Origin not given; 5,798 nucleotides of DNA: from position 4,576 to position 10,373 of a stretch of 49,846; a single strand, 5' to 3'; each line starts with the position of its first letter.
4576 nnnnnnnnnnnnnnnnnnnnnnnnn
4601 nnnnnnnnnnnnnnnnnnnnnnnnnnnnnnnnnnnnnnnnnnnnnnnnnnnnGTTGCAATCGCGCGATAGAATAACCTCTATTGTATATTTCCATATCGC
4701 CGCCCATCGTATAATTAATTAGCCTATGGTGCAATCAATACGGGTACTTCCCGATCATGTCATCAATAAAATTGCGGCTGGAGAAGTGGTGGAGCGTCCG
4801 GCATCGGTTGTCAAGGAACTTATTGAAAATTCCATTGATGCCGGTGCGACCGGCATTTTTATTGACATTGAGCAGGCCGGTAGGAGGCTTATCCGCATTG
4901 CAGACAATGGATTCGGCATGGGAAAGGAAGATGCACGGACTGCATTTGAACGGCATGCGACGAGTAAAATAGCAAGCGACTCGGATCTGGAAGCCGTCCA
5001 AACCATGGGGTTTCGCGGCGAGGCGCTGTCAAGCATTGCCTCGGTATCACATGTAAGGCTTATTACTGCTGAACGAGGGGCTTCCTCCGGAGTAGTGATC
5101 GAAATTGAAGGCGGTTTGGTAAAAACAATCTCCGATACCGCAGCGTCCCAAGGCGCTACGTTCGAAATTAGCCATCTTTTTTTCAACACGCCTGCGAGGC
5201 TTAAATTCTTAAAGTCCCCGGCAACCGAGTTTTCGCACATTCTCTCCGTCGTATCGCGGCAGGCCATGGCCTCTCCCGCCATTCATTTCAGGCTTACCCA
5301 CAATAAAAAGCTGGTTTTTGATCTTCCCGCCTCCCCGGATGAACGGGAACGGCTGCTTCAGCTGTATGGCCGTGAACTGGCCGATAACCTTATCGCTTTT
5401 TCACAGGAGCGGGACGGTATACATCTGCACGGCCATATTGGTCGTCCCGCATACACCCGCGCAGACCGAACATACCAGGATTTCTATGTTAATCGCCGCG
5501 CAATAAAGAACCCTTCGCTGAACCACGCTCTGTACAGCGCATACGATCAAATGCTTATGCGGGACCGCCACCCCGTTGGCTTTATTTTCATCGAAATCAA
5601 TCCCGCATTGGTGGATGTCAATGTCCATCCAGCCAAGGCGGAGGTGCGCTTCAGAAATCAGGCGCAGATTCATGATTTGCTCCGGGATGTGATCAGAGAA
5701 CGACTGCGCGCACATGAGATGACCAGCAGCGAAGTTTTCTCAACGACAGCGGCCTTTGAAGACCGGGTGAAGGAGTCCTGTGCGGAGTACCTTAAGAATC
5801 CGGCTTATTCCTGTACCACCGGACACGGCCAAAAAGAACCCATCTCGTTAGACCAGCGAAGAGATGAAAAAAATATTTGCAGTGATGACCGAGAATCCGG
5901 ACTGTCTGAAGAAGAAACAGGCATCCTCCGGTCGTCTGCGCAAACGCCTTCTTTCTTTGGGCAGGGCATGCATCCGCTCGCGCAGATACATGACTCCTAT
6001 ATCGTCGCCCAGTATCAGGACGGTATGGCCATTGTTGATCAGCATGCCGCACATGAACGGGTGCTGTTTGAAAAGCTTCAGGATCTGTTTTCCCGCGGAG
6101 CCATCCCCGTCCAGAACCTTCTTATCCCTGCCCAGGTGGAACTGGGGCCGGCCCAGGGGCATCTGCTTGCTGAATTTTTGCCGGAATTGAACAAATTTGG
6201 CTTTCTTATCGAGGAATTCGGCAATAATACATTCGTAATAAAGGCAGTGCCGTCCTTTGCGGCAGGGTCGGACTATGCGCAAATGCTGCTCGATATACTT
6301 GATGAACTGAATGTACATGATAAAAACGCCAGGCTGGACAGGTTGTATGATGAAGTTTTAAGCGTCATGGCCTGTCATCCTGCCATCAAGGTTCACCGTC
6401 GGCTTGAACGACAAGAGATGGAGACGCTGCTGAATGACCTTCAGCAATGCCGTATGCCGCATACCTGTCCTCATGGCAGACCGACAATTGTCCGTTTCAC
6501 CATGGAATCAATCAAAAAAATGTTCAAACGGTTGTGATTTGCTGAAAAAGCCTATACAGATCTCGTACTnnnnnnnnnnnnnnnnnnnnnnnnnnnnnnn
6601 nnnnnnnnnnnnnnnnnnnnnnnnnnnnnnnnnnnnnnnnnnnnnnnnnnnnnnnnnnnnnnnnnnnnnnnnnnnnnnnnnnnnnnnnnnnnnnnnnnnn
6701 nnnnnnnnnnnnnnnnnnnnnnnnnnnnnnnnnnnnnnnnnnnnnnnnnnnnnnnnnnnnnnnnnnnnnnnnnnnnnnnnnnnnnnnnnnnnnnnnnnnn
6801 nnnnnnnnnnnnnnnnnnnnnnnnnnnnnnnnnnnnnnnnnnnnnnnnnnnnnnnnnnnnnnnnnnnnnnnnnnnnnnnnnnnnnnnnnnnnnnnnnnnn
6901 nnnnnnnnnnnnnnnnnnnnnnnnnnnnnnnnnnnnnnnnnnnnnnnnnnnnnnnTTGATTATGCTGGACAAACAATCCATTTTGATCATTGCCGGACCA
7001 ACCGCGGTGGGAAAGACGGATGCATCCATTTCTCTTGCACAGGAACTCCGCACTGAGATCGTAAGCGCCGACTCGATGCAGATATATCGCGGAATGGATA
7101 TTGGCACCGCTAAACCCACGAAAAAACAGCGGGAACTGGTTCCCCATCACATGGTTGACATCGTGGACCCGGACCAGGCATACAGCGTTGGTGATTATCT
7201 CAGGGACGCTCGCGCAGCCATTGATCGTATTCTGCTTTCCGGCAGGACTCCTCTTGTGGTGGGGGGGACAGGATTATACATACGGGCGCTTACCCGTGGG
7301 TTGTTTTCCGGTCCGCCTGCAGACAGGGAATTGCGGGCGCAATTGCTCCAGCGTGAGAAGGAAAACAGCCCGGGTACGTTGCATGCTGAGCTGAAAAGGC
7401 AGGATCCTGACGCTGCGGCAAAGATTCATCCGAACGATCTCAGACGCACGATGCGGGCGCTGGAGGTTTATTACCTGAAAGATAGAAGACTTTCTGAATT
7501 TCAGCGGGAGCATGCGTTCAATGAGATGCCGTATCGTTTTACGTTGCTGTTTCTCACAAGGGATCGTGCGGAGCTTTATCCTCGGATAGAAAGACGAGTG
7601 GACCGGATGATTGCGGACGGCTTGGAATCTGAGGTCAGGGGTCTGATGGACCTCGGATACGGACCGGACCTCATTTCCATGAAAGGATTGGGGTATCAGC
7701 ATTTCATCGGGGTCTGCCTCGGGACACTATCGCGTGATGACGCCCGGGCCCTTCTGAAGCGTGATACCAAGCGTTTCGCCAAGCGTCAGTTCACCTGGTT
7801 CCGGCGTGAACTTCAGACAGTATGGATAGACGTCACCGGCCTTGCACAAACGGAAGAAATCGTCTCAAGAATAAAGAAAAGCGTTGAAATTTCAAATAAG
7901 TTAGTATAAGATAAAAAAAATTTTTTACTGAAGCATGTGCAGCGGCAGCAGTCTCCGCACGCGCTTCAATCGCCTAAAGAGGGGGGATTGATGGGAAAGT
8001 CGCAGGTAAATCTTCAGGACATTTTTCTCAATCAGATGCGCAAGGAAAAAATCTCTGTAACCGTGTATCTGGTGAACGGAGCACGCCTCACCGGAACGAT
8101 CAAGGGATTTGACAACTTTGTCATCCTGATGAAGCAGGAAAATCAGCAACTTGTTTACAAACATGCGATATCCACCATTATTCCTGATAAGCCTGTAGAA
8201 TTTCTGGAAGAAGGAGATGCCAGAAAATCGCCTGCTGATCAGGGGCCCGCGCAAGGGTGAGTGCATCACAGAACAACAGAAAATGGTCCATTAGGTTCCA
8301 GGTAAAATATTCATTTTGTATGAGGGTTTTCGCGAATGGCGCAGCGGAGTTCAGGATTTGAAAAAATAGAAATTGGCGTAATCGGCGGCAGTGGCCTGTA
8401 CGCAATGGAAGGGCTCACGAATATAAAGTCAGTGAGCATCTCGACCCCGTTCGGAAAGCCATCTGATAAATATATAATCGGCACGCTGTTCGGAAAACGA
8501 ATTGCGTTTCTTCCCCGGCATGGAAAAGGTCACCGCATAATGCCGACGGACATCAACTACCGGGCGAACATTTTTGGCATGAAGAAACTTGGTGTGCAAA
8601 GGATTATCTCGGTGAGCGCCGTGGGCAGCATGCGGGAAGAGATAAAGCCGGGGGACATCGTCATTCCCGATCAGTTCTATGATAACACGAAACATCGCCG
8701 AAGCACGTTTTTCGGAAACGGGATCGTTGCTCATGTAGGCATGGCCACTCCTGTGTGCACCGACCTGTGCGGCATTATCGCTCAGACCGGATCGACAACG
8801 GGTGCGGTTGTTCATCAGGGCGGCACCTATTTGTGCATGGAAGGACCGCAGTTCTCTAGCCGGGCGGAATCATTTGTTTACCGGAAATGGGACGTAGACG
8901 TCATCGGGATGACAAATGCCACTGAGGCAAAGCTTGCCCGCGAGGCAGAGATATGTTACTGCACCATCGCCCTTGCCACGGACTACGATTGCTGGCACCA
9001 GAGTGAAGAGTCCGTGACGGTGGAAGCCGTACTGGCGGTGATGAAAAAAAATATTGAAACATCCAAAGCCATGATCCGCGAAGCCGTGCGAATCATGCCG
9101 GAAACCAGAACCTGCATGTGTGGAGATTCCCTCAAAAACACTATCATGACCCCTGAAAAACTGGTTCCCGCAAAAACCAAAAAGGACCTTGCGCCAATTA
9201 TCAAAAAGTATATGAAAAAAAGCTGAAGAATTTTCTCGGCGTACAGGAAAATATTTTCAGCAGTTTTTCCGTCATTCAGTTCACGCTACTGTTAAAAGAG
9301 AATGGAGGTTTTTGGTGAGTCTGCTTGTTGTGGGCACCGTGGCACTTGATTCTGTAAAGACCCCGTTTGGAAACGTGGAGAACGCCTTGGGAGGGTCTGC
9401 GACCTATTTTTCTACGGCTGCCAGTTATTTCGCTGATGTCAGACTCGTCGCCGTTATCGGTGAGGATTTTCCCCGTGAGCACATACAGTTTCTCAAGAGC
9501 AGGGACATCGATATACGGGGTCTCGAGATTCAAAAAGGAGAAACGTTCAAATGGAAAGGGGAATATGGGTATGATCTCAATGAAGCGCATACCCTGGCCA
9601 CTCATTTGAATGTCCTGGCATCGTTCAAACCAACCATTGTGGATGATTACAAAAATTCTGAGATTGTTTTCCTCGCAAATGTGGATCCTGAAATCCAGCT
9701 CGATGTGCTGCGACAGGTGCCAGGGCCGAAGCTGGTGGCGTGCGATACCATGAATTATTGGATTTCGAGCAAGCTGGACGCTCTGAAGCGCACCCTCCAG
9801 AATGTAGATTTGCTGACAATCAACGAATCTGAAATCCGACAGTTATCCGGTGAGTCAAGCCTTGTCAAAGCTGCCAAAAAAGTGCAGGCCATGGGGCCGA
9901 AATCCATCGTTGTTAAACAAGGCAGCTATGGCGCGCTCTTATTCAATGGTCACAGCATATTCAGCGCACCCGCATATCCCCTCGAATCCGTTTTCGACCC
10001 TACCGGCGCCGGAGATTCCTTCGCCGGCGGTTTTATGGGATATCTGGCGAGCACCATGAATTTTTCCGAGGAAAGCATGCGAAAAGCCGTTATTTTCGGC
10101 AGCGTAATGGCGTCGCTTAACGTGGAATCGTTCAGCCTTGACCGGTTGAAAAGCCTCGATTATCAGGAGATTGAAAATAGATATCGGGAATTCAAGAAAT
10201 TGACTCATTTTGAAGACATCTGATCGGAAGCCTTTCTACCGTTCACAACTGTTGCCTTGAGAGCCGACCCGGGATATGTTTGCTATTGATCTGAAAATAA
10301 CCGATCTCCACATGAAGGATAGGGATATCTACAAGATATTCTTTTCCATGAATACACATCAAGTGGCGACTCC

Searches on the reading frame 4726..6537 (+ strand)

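Call 80: search_protein_families(library=pfam, proteins=[window:4726-6537:+], max_evalue=0.0001)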
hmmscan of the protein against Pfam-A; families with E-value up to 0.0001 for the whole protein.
window:4726-6537:+ (603 aa): 4 families
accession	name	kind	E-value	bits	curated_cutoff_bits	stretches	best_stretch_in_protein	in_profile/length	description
PF08676.16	MutL_C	-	1.3e-41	142.1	25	1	418-560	1-142/142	MutL C terminal dimerisation domain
PF01119.25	DNA_mis_repair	-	1.2e-38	131.9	26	1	212-327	3-118/119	DNA mismatch repair protein, C-terminal domain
PF13589.12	HATPase_c_3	-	1.8e-11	44.7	25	1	26-121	4-99/137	Histidine kinase-, DNA gyrase B-, and HSP90-like ATPase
PF02518.31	HATPase_c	-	7.2e-07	30.1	26.4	1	23-85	4-64/111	Histidine kinase-, DNA gyrase B-, and HSP90-like ATPase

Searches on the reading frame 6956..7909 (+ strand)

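Call 80: search_protein_families(library=pfam, proteins=[window:6956-7909:+], max_evalue=0.0001)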
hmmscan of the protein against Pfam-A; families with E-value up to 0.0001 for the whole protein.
window:6956-7909:+ (317 aa): 2 families
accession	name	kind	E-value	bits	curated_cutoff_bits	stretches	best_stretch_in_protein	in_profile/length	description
PF01715.23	IPPT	-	1.8e-87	293.5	23.6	1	42-285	1-243/243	IPP transferase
PF01745.22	IPT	-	1.6e-07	31.4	20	1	9-58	3-52/233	Isopentenyl transferase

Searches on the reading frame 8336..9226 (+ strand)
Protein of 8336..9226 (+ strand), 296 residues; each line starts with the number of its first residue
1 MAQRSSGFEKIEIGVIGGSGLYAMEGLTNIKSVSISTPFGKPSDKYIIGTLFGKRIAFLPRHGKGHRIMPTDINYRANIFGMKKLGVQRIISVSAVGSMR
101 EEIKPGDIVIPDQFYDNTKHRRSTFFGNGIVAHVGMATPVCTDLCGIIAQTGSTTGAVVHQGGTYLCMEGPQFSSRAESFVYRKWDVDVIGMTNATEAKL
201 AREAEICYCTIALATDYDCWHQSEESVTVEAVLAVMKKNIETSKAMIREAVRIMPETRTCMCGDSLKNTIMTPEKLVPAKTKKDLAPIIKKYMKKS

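Call 80: search_protein_families(library=pfam, proteins=[window:8336-9226:+], max_evalue=0.0001)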
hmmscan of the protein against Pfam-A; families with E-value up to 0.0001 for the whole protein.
window:8336-9226:+ (296 aa): 1 family
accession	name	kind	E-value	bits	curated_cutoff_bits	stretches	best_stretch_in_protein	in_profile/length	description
PF01048.26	PNP_UDP_1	-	2.3e-44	152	25.1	1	12-252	1-233/233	Phosphorylase superfamily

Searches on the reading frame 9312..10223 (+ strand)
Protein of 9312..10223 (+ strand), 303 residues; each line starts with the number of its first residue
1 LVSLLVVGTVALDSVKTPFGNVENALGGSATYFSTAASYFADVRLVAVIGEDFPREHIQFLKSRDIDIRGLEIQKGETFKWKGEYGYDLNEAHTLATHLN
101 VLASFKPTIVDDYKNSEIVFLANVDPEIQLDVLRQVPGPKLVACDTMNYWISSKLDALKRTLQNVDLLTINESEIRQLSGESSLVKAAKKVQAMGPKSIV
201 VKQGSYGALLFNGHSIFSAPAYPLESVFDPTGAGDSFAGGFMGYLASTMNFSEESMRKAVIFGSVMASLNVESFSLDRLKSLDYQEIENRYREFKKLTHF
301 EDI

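Call 80: search_protein_families(library=pfam, proteins=[window:9312-10223:+], max_evalue=0.0001)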
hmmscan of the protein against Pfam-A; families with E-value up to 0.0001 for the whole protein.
window:9312-10223:+ (303 aa): 2 families
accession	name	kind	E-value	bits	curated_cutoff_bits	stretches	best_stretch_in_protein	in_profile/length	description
PF00294.29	PfkB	-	5.4e-33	115.1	25.8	1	18-275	27-294/302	pfkB family carbohydrate kinase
PF08543.17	Phos_pyr_kin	-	4e-05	23.5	27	1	134-261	88-226/246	Phosphomethylpyrimidine kinase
